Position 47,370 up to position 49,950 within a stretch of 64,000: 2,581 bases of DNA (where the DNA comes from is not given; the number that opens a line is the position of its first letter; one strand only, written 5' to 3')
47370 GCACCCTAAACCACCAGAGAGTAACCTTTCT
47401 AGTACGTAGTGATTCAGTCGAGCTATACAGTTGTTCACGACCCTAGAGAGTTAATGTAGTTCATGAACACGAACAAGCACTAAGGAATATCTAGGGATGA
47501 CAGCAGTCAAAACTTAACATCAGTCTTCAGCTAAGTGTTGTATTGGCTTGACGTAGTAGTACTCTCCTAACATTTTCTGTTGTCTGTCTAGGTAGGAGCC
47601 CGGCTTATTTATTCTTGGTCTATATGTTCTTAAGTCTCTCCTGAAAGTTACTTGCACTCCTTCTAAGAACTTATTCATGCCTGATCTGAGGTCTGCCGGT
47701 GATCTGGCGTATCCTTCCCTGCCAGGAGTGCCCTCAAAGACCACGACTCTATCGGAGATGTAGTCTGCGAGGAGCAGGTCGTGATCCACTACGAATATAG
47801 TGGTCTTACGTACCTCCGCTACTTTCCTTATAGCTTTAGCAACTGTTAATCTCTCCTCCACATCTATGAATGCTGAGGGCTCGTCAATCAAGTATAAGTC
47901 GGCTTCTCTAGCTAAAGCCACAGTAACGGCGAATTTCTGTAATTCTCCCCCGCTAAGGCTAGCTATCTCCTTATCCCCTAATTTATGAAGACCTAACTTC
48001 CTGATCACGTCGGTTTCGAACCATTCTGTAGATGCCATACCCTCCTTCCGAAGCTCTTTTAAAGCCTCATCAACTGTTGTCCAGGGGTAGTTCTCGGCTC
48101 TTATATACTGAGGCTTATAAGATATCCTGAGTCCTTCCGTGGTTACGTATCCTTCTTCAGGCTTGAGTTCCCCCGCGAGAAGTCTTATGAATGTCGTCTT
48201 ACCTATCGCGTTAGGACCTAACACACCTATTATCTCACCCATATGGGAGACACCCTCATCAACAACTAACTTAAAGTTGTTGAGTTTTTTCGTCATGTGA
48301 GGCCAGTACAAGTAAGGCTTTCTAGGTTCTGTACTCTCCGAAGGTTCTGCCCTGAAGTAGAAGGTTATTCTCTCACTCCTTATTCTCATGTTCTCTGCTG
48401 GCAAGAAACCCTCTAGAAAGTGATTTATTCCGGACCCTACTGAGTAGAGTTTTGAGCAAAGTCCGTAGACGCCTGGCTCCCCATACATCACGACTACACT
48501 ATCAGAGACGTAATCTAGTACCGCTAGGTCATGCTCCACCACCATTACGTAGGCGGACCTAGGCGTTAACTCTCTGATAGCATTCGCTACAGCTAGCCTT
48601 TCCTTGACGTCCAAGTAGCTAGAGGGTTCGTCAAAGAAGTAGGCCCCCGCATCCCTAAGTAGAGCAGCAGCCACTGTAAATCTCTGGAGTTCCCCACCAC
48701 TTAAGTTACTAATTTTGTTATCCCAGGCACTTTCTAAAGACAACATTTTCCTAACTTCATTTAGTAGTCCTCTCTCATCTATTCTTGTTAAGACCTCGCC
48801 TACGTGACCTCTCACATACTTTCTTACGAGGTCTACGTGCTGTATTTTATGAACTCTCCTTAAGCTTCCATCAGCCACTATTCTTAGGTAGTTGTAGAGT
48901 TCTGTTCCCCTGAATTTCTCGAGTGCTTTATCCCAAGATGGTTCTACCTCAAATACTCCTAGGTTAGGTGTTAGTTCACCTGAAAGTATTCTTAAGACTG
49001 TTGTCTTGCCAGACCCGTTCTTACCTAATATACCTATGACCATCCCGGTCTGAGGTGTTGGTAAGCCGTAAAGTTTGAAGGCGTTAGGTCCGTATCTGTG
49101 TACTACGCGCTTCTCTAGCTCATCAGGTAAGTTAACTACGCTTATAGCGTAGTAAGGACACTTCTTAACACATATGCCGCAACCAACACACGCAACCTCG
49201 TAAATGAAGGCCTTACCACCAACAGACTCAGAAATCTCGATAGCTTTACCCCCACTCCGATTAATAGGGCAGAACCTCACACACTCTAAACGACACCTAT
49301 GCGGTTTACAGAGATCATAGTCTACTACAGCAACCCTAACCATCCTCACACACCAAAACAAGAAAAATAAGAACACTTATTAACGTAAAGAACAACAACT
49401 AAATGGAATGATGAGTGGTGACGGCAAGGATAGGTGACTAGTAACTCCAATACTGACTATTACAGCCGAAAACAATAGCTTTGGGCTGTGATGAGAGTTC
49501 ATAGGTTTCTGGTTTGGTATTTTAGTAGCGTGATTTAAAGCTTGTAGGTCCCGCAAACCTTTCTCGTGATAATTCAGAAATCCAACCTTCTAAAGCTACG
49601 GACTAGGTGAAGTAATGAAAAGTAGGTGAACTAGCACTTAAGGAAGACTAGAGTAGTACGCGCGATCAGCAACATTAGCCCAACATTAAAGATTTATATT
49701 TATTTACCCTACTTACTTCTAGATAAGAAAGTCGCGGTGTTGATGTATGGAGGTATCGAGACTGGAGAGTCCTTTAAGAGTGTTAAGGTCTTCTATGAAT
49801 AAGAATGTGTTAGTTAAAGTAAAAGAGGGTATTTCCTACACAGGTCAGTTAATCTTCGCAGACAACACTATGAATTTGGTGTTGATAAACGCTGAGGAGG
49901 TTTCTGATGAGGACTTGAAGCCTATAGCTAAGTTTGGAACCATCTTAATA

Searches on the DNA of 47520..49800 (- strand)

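Call 66: search_rna_families(sources=[L215, L258, L203, L261, L260, L271, L322, L323, L324], threshold=evalue, max_evalue=1)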
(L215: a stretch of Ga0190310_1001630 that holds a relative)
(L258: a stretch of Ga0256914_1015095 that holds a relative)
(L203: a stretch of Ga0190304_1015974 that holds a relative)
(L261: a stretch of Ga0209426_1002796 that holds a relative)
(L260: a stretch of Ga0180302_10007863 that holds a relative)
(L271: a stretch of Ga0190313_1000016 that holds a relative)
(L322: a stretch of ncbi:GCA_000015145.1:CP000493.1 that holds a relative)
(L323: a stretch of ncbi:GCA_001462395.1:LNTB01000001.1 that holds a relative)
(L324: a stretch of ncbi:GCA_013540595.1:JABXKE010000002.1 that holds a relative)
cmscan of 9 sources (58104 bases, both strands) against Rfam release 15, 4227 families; matches with E-value up to 1: 6.
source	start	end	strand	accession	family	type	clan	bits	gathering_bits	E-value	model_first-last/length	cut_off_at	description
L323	9711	9785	+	RF00005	tRNA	Gene; tRNA;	CL00001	68.5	29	7.3e-13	1-71/71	no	tRNA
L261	1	63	-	RF00005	tRNA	Gene; tRNA;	CL00001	30.8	29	0.017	1-59/71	3'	tRNA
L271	1462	1517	-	RF01136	sR28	Gene; snRNA; snoRNA; CD-box;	-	25.2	39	0.016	1-55/55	no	Small nucleolar RNA sR28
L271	1462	1518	-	RF01152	sR1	Gene; snRNA; snoRNA; CD-box;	-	25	45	0.026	1-57/57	no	Small nucleolar RNA sR1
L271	1463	1516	-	RF01304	sR5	Gene; snRNA; snoRNA; CD-box;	-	23.8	40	0.23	1-53/53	no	Small nucleolar RNA sR5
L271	1462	1517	-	RF01144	sR17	Gene; snRNA; snoRNA; CD-box;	-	23.6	36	0.28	1-55/55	no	Small nucleolar RNA sR17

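Call 68: search_rna_families(source=window, start=49300, end=49800, threshold=evalue, max_evalue=5, show_alignments=2)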
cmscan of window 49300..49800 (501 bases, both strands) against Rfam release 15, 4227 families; matches with E-value up to 5: 5.
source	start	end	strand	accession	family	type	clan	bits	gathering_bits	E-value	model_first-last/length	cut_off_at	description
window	49404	49458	+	RF01144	sR17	Gene; snRNA; snoRNA; CD-box;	-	15.9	36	0.29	1-55/55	no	Small nucleolar RNA sR17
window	49404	49458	+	RF01136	sR28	Gene; snRNA; snoRNA; CD-box;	-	13.7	39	0.4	1-55/55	no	Small nucleolar RNA sR28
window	49405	49457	+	RF01304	sR5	Gene; snRNA; snoRNA; CD-box;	-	12.6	40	2.2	1-53/53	no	Small nucleolar RNA sR5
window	49661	49781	+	RF02161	PART1_3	Gene; lncRNA;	-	12.5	40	2.8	1-131/131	no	Prostate androgen-regulated transcript 1 conserved region 3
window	49378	49439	+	RF01141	sR18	Gene; snRNA; snoRNA; CD-box;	-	12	45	4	1-56/56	no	Small nucleolar RNA sR18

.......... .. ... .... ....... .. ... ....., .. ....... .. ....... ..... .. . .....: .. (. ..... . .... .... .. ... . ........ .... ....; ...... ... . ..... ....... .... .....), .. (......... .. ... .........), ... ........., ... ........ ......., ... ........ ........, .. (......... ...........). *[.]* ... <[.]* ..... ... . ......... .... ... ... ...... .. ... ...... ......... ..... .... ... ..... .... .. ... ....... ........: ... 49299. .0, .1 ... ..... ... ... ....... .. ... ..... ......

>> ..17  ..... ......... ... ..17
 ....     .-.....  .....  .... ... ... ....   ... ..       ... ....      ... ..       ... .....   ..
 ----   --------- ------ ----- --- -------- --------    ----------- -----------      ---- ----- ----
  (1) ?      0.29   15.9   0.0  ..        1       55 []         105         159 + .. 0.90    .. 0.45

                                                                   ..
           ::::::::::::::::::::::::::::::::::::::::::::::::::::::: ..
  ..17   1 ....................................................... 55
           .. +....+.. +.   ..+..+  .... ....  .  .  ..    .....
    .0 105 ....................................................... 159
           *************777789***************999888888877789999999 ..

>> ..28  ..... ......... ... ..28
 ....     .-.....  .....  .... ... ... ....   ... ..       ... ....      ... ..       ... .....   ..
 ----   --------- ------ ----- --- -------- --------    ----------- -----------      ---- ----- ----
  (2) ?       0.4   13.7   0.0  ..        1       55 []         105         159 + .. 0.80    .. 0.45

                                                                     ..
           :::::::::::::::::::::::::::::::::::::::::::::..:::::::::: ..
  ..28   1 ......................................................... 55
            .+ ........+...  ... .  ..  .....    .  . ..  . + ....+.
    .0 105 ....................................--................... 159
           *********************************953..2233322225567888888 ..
